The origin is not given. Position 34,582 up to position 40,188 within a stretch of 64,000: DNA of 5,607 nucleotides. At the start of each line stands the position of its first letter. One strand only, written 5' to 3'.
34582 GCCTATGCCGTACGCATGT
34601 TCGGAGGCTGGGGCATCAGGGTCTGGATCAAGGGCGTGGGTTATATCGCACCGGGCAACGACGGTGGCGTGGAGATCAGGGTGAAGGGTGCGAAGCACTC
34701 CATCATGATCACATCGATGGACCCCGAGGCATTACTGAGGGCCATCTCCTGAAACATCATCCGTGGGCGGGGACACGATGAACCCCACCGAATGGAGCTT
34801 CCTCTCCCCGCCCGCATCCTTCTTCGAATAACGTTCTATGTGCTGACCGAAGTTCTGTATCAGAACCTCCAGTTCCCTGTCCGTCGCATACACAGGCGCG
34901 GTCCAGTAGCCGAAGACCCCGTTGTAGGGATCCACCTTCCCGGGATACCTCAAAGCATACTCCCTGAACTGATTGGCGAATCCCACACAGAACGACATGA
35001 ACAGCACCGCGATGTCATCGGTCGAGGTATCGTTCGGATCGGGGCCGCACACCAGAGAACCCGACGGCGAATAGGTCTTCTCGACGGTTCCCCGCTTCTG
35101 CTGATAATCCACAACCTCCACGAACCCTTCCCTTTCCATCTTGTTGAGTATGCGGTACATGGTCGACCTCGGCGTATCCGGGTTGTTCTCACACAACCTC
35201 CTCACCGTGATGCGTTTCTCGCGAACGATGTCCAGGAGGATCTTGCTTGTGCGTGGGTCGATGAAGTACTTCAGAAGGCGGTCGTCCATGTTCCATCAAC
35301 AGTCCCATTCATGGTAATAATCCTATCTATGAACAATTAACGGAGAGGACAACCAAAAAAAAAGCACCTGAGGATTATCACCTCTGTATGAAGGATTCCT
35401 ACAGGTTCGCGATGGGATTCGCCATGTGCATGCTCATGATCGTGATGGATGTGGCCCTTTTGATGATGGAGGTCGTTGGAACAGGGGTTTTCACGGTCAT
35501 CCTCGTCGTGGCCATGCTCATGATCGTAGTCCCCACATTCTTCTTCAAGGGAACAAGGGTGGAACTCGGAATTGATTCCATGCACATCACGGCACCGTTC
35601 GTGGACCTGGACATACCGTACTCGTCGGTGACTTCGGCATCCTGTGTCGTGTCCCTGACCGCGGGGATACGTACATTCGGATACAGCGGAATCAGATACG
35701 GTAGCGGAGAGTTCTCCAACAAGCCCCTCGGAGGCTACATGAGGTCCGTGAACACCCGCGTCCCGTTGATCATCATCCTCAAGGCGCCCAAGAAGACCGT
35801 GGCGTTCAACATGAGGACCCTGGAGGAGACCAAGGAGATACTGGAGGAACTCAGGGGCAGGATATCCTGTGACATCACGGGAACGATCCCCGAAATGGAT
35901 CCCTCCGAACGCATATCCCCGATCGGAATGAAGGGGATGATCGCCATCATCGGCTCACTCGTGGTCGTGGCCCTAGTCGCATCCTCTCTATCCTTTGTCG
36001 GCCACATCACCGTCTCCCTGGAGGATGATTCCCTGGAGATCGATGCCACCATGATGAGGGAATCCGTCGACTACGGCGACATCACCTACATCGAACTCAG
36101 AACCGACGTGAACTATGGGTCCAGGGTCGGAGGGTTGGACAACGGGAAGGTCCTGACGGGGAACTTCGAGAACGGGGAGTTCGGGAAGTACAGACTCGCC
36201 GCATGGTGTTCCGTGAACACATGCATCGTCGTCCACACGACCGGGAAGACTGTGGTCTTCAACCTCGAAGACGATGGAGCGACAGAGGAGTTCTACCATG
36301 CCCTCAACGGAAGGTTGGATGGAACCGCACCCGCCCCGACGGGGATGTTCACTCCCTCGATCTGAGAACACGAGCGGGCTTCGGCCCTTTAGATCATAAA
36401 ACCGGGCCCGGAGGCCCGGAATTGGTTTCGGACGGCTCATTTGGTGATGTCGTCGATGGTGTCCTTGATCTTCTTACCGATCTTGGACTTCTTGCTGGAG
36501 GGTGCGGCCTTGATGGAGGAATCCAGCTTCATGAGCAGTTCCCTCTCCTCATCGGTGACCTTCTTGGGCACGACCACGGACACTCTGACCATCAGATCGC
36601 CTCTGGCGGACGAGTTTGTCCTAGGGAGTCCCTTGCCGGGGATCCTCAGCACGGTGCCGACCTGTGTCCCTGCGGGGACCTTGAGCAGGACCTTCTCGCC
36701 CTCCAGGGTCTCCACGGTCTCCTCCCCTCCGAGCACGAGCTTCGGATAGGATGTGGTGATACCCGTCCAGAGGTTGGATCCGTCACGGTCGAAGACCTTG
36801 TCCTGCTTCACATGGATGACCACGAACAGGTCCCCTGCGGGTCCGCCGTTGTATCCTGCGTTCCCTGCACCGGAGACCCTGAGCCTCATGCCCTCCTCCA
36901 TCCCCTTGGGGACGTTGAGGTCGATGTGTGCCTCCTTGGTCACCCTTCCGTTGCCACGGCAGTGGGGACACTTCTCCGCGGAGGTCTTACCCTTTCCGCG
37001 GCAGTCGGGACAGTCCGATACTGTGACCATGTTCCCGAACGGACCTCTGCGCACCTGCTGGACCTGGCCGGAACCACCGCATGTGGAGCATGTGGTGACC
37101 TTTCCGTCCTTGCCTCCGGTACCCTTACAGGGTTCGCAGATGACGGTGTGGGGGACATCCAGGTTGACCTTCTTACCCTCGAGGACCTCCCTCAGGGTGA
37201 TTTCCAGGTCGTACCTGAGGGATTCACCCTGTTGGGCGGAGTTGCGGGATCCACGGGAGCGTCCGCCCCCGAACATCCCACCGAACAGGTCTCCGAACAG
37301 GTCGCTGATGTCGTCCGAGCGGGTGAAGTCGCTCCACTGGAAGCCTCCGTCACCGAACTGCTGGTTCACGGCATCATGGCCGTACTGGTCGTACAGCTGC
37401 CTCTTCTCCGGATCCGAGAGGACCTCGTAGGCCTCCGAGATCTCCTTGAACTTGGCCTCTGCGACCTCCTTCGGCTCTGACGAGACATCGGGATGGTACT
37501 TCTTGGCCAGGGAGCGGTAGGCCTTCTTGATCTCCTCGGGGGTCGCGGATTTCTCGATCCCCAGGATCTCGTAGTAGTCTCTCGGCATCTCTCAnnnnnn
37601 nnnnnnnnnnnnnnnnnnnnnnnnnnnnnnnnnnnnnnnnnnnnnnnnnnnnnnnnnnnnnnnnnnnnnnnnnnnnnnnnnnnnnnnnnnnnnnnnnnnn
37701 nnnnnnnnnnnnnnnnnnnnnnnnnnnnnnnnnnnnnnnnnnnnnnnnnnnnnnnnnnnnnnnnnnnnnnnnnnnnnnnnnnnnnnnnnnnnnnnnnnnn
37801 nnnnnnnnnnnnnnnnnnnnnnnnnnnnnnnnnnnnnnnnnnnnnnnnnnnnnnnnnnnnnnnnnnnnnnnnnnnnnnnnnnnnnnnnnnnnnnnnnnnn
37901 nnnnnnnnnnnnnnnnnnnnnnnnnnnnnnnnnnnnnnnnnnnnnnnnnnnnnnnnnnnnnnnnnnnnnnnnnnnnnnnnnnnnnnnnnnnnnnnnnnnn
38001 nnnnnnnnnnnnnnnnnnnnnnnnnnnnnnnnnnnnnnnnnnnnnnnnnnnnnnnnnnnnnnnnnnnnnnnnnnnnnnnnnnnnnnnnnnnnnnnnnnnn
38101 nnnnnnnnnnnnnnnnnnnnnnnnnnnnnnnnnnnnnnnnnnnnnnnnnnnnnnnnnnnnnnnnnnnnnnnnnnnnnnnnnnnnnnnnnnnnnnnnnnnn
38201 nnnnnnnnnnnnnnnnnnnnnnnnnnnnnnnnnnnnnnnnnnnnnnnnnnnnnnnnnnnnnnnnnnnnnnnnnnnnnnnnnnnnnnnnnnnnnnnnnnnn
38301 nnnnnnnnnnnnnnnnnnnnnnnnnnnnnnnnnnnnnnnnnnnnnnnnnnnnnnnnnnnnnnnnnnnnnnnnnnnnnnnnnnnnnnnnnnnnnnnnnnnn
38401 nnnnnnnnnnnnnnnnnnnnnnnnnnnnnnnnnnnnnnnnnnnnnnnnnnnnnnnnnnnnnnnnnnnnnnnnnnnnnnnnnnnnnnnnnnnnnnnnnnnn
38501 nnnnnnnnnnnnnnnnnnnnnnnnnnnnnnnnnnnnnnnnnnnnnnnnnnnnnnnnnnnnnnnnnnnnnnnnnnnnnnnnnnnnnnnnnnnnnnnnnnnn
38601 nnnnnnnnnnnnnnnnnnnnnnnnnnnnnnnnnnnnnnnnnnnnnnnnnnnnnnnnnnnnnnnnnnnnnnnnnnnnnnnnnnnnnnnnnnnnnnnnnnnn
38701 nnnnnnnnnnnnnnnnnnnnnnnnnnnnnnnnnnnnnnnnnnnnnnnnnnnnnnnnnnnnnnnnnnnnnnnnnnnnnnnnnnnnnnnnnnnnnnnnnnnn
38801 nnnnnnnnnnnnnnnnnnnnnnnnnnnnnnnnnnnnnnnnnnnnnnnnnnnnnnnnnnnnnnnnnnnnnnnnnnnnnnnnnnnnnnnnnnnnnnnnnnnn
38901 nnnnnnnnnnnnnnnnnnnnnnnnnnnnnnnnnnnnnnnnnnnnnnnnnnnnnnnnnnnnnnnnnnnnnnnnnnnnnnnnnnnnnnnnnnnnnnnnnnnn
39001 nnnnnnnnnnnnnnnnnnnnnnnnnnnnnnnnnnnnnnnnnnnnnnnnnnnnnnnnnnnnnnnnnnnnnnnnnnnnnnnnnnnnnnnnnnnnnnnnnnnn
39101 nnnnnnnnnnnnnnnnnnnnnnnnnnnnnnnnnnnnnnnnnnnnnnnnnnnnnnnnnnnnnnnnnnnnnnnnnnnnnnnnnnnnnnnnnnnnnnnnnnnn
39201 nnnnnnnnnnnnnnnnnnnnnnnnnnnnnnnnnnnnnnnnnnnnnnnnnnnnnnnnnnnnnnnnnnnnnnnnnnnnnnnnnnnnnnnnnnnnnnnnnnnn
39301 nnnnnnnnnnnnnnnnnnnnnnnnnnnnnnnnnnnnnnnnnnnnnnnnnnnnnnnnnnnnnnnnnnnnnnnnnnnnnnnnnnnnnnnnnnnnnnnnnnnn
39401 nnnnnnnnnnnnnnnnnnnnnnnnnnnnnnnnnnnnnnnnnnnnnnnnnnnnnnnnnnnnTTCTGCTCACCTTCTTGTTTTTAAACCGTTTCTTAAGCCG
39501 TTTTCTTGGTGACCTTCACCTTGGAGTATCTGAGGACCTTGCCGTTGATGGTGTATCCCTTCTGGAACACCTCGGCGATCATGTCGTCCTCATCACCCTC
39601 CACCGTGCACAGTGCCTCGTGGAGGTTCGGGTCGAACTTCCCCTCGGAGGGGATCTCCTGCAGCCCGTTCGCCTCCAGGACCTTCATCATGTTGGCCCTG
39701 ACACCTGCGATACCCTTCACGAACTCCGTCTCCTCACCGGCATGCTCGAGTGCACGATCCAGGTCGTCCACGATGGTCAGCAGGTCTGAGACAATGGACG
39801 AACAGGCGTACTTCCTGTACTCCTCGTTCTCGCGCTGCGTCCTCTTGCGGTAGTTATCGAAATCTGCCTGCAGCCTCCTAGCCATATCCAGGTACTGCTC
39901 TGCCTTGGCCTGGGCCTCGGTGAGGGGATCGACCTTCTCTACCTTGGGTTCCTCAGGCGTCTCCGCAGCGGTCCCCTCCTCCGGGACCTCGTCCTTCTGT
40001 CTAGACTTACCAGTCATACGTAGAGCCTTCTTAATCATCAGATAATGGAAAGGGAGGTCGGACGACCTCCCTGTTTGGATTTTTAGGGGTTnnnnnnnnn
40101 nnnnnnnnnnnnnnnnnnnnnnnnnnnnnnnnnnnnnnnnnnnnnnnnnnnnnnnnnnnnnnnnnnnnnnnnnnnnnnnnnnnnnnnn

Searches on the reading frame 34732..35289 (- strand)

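Call 43: search_protein_families(library=pfam, proteins=[window:34732-35289:-], max_evalue=0.01)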
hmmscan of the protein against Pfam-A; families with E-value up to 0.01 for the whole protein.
window:34732-35289:- (185 aa): 4 families
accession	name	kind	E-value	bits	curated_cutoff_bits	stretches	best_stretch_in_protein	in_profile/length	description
PF01978.25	TrmB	-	4.1e-05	23.8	25.6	1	16-63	12-58/68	Sugar-specific transcriptional regulator TrmB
PF09339.16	HTH_IclR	-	0.00081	19.6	22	1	39-59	30-50/52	IclR helix-turn-helix domain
PF25213.1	HVO_A0261_N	-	0.0048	17.2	35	1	18-62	16-59/86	HVO_A0261 N-terminal domain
PF01475.25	FUR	-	0.006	17.2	23.1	1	30-69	32-71/121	Ferric uptake regulator family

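Call 56: search_protein_families(library=ncbifam, proteins=[window:34732-35289:-], max_evalue=0.1)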
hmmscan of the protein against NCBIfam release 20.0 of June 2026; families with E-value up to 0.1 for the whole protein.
window:34732-35289:- (185 aa): 4 families
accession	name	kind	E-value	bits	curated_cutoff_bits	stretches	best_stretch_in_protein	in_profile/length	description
NF005061.0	PRK06474.1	equivalog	2e-11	44.1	121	1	10-168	9-170/178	hypothetical protein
NF045644.1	TransRegBhcR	equivalog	0.03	13.6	350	1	15-65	29-78/267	HTH-type transcriptional regulator BhcR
NF051891.1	TransRegFurHelico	equivalog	0.063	13.2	200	1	34-64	54-84/148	ferric iron uptake transcriptional regulator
NF007339.0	PRK09834.1-1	equivalog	0.1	11.9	299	0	38-60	49-71/271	DNA-binding transcriptional regulator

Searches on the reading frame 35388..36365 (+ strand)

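Call 62: search_protein_families(library=pfam, proteins=[window:35388-36365:+])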
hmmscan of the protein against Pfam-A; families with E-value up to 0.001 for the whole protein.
window:35388-36365:+ (325 aa): 1 family
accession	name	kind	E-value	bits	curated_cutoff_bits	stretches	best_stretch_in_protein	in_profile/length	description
PF10882.14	bPH_5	-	1.9e-15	57.2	22.5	2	57-151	2-95/100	Bacterial PH domain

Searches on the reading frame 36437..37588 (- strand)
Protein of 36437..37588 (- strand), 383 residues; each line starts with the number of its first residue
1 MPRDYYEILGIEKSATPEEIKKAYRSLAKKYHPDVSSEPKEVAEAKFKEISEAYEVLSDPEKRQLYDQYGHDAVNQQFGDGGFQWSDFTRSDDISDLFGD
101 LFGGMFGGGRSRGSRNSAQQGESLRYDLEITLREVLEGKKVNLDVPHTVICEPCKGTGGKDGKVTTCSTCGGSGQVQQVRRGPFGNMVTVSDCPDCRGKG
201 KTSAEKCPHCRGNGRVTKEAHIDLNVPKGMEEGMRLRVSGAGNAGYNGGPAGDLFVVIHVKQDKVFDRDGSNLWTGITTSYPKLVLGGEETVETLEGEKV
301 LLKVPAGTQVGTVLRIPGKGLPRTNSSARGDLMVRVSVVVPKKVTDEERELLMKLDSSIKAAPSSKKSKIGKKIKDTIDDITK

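Call 62: search_protein_families(library=pfam, proteins=[window:36437-37588:-])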
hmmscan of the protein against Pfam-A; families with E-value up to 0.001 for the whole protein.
window:36437-37588:- (383 aa): 3 families
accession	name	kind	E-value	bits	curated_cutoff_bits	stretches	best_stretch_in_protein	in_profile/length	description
PF01556.23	DnaJ_C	-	6.4e-44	150.1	26.6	1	124-341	1-152/152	DnaJ C terminal domain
PF00226.36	DnaJ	-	1.5e-27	95.9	27.8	1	4-67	1-63/63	DnaJ domain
PF00684.25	DnaJ_CXXCXGXG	-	7.7e-14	52.1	32.7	1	151-214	1-65/65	DnaJ central domain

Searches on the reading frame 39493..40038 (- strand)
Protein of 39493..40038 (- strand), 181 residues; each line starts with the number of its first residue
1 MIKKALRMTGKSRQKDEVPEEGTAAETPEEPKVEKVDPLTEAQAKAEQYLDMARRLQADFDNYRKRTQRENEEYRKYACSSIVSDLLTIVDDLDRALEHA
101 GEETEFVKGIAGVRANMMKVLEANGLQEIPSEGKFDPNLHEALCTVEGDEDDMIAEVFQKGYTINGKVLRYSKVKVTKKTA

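Call 43: search_protein_families(library=pfam, proteins=[window:39493-40038:-], max_evalue=0.01)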
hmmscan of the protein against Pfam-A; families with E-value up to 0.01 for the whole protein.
window:39493-40038:- (181 aa): 1 family
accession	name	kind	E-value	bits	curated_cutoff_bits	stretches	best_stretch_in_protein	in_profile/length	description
PF01025.24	GrpE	-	2.4e-43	148.1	25.8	1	26-178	6-165/165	GrpE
